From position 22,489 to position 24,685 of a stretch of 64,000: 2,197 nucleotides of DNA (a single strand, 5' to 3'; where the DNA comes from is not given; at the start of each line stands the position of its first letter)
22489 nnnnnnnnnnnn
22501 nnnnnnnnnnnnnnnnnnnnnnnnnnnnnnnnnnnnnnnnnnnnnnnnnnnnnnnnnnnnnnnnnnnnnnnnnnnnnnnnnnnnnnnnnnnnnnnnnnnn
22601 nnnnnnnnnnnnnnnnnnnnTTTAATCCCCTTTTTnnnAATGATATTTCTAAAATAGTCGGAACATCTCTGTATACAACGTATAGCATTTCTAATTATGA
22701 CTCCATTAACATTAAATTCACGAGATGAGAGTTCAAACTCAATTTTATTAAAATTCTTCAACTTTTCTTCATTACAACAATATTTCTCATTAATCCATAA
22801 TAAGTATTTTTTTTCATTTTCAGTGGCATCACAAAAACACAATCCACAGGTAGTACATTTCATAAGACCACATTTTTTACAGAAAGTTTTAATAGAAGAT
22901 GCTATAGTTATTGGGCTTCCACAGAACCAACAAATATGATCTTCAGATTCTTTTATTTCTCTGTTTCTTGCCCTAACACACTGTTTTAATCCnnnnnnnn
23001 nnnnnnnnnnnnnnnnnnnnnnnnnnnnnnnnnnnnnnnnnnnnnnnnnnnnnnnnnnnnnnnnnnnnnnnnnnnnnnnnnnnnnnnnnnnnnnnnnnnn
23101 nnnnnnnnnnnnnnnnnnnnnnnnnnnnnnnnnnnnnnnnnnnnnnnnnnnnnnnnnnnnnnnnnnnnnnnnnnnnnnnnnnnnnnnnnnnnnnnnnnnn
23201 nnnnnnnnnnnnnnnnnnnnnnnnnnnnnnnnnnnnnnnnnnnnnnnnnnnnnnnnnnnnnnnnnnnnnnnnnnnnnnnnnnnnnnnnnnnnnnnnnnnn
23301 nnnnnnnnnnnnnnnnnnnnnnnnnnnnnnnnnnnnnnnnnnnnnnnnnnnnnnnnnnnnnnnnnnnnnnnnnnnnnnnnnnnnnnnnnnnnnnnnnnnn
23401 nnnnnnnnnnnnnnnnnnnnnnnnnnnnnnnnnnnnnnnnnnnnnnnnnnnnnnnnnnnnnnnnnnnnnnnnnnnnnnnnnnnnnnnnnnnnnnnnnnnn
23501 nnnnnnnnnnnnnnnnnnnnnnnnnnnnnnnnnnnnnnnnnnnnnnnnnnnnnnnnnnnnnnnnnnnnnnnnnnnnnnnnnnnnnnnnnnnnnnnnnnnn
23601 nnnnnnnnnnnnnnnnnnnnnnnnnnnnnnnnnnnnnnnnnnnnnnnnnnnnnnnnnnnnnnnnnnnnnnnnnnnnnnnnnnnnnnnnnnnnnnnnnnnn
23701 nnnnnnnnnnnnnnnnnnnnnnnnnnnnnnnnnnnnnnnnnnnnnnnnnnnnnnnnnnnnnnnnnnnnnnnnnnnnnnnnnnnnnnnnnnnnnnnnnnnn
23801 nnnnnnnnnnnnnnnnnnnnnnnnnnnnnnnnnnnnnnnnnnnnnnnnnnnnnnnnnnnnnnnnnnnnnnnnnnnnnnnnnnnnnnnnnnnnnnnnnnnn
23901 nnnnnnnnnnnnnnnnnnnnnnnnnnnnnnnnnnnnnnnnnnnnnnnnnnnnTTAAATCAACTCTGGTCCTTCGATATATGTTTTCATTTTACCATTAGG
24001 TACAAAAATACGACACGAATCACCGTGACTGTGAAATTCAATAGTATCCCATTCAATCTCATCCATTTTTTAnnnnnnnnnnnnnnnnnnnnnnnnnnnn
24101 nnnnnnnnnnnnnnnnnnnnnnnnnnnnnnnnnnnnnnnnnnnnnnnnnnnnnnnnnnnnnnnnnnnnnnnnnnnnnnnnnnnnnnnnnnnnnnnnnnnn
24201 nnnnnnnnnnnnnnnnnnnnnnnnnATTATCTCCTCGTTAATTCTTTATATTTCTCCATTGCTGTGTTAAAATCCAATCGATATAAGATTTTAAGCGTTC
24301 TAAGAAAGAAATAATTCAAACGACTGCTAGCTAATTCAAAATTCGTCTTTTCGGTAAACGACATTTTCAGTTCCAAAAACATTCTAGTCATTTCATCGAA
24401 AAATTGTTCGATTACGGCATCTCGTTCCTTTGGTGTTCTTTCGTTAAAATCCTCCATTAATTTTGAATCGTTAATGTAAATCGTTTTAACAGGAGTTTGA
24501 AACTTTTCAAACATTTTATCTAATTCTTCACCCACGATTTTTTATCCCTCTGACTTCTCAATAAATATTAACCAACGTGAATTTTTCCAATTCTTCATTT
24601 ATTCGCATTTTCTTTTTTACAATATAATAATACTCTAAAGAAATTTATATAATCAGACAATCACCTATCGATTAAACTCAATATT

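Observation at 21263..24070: Radical-SAM/SPASM enzyme, coupled 37-aa ORF, GT2 glycosyltransferase and small membrane protein embedded inside the deazaguanine cluster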

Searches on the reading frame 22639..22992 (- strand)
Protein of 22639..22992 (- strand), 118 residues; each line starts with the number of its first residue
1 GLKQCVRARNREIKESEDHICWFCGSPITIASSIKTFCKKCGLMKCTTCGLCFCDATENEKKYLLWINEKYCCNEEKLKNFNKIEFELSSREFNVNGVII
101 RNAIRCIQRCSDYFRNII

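Call 67: find_related_loci(query=A5, collection=viral_contigs, flank=8000)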
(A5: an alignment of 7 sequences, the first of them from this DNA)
Query A5 (118 aa) in viral_contigs; peptide patterns used: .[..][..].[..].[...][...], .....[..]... (x = any residue, [..] = any of these).
88 stretches matched a pattern; 2 encode a relative of the query (tblastn E <= 1e-3); 2 distinct loci.
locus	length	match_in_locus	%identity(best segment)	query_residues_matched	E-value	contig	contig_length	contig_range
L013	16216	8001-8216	35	3-74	3e-14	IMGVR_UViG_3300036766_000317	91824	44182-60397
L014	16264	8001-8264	34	14-110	1e-9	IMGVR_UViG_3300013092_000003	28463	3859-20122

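Call 68: find_related_loci(query=A5, collection=genome_contigs, flank=8000)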
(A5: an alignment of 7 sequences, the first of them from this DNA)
Query A5 (118 aa) in genome_contigs; peptide patterns used: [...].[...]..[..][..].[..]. (x = any residue, [..] = any of these).
100 stretches matched a pattern, but none encodes a relative of the query by tblastn (E <= 1e-3).

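Call 77: search_protein_families(library=pfam, proteins=[L013:4470-5495:+, L013:7425-8339:+, L013:8300-9205:+, L013:7135-7428:+, L014:5962-6957:+, L014:7656-8285:+, L014:8261-8791:+, L014:8791-9603:+, L014:5045-5965:+, L013:9202-9852:+], max_evalue=0.01)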
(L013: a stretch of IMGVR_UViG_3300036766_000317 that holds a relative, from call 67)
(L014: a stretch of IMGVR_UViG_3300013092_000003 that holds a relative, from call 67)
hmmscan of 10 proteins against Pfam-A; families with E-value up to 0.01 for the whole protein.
L013:4470-5495:+ (341 aa): 1 family
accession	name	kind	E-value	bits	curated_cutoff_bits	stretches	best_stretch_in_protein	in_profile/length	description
PF04055.27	Radical_SAM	-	8.4e-11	42.8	29.5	1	14-165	3-165/166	Radical SAM superfamily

L013:7425-8339:+ (304 aa): 1 family
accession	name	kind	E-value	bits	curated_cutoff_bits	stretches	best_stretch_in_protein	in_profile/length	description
PF05050.19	Methyltransf_21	-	2.4e-07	31.5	22.7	1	100-166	95-168/173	Methyltransferase FkbM domain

L013:8300-9205:+ (301 aa): 0 families

L013:7135-7428:+ (97 aa): 2 families
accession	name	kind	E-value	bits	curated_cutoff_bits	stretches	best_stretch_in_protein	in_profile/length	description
PF24694.1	LNS2_PITM1-3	-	4.8e-05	23.8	27.7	1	8-76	2-69/124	PITM 1-3, LNS2 domain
PF25109.1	HAD_PNKP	-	0.00067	20.2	27.6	1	6-76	3-86/143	Polynucleotide kinase PNKP phosphatase domain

L014:5962-6957:+ (331 aa): 1 family
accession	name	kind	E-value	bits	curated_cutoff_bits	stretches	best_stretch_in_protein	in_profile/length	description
PF04055.27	Radical_SAM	-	2.4e-09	38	29.5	1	10-159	3-163/166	Radical SAM superfamily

L014:7656-8285:+ (209 aa): 1 family
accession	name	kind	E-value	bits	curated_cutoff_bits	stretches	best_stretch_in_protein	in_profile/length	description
PF24694.1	LNS2_PITM1-3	-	0.0027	18.1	27.7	1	5-76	3-73/124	PITM 1-3, LNS2 domain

L014:8261-8791:+ (176 aa): 3 families
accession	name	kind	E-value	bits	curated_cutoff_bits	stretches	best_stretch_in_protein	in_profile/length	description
PF08241.18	Methyltransf_11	-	1.3e-07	32.6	21.2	1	37-88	44-93/95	Methyltransferase domain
PF13649.12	Methyltransf_25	-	0.00015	22.8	27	1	38-86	49-97/97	Methyltransferase domain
PF05148.21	Methyltransf_8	-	0.0027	18.1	27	1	10-91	77-157/219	Hypothetical methyltransferase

L014:8791-9603:+ (270 aa): 0 families

L014:5045-5965:+ (306 aa): 3 families
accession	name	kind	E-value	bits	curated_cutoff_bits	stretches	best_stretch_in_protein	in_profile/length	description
PF01227.27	GTP_cyclohydroI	-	7.4e-62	208.4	27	1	126-292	2-169/179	GTP cyclohydrolase I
PF00156.33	Pribosyltran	-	3.4e-05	23.7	26.3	0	62-80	86-104/158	Phosphoribosyl transferase domain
PF14489.11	QueF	-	0.0011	19.6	27.3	1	200-253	1-54/81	QueF-like protein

L013:9202-9852:+ (216 aa): 2 families
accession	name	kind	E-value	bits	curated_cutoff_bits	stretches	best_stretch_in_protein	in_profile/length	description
PF00847.26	AP2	-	1.2e-08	35.6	33.3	1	150-199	1-53/54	AP2 domain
PF13392.12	HNH_3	-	0.00014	21.9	24.8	1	115-139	21-45/46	HNH endonuclease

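Call 78: search_dna_similar(query=L013:4470-5495:+, collection=phages, mode=protein, max_evalue=0.00001, max_rows=25)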
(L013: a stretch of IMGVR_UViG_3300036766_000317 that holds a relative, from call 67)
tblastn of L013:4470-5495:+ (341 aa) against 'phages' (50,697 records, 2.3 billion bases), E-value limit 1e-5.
Records with a match: 2; places in all: 2; records where one place covers at least 80% of the query: 0.
Best place of each record, by identity: <60% 2.
By first word of the organism name: Acinetobacter 2.
By host as written in the record: - 2.
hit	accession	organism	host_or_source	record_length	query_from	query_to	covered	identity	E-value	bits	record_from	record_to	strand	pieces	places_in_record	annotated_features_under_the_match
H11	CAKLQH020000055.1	Acinetobacter phage MD-2021a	not known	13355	18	114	28%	33.0%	1e-6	56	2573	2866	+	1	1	moaA_2: putative Radical SAM superfamily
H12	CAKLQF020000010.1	Acinetobacter phage MD-2021a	not known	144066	18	114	28%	33.0%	1e-6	56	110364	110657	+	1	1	moaA_2: putative Radical SAM superfamily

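Call 79: search_dna_similar(query=window:22639-22992:-, collection=phages, mode=protein, max_evalue=0.01, max_rows=25)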
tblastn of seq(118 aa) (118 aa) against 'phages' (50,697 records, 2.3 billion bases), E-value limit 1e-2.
No match.

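Call 81: find_related_loci(query=A6, collection=viral_contigs, flank=6000)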
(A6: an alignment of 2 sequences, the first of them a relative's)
Query A6 (341 aa) in viral_contigs; peptide patterns used: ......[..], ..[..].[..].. (x = any residue, [..] = any of these).
391 stretches matched a pattern; 5 encode a relative of the query (tblastn E <= 1e-3); 5 distinct loci.
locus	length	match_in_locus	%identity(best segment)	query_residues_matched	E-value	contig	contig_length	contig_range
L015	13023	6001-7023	100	1-341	0e+0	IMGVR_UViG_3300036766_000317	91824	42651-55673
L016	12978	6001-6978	54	7-341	3e-119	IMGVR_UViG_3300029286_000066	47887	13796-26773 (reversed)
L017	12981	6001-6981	51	7-339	9e-109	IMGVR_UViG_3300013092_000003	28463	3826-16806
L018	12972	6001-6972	46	7-337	1e-97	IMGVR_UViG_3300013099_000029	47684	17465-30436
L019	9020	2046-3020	44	7-337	4e-94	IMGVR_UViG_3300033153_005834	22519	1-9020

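Call 92: search_protein_families(library=phrogs, proteins=[L013:8300-9205:+, L014:8791-9603:+, L013:4470-5495:+, L013:7425-8339:+, L014:7656-8285:+], max_evalue=0.001)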
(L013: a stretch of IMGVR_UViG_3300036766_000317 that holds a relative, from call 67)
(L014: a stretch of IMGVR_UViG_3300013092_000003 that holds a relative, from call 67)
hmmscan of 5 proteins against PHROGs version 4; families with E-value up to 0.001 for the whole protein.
L013:8300-9205:+ (301 aa): 2 families
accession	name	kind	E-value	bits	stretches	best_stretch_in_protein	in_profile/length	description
phrog_887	-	moron, auxiliary metabolic gene and host takeover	9.1e-46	157.8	1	5-229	45-259/509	queuine tRNA-ribosyltransferase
phrog_7068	-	moron, auxiliary metabolic gene and host takeover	3.3e-10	40.5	1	17-170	28-179/346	queuine tRNA-ribosyltransferase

L014:8791-9603:+ (270 aa): 2 families
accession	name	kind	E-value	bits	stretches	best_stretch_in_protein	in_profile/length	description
phrog_887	-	moron, auxiliary metabolic gene and host takeover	1.7e-54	186.5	1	4-218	56-256/509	queuine tRNA-ribosyltransferase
phrog_7068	-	moron, auxiliary metabolic gene and host takeover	9e-21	75.3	1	5-160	27-178/346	queuine tRNA-ribosyltransferase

L013:4470-5495:+ (341 aa): 1 family
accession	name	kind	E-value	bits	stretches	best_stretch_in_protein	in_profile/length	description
phrog_1802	-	other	2.9e-09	37.3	1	10-209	46-254/556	radical SAM domain-containing protein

L013:7425-8339:+ (304 aa): 0 families

L014:7656-8285:+ (209 aa): 3 families
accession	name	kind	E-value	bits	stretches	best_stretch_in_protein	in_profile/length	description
phrog_1238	-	moron, auxiliary metabolic gene and host takeover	8.7e-16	58.9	1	1-88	23-118/155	phosphoheptose isomerase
phrog_505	-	other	0.00037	21.1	1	3-73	164-239/295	polynucleotide kinase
phrog_415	-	other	0.001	19.8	0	5-75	26-115/218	polynucleotide kinase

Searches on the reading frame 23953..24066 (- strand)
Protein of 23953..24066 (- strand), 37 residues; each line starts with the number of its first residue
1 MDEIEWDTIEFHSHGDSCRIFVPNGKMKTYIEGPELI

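Call 3: search_protein_families(library=pfam, proteins=[window:23953-24066:-], max_evalue=0.01)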
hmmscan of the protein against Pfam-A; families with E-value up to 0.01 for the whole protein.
window:23953-24066:- (37 aa): 0 families

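Call 4: search_protein_families(library=ncbifam, proteins=[window:23953-24066:-], max_evalue=0.01)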
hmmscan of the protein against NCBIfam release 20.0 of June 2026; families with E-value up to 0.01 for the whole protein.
window:23953-24066:- (37 aa): 0 families

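Call 19: search_protein_families(library=phrogs, proteins=[window:23953-24066:-], max_evalue=0.01)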
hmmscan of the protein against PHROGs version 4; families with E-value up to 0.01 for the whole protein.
window:23953-24066:- (37 aa): 0 families

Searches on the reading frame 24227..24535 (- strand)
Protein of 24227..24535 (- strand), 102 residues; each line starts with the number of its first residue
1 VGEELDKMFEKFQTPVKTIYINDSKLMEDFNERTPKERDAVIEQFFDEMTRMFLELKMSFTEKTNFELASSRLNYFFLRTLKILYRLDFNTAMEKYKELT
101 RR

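Call 3: search_protein_families(library=pfam, proteins=[window:24227-24535:-], max_evalue=0.01)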
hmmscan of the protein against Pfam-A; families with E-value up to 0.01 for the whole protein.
window:24227-24535:- (102 aa): 0 families

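Call 4: search_protein_families(library=ncbifam, proteins=[window:24227-24535:-], max_evalue=0.01)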
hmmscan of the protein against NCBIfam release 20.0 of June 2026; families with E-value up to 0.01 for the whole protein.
window:24227-24535:- (102 aa): 0 families

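Call 18: search_protein_families(library=pfam, proteins=[window:24227-24535:-], max_evalue=1)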
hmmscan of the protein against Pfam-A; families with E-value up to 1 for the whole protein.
window:24227-24535:- (102 aa): 1 family
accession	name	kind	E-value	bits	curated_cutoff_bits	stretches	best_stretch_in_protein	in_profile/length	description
PF23768.1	DUF7167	-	0.046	14.3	24.4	1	20-51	21-48/60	Domain of unknown function (DUF7167)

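Call 19: search_protein_families(library=phrogs, proteins=[window:24227-24535:-], max_evalue=0.01)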
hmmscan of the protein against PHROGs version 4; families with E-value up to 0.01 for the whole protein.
window:24227-24535:- (102 aa): 0 families
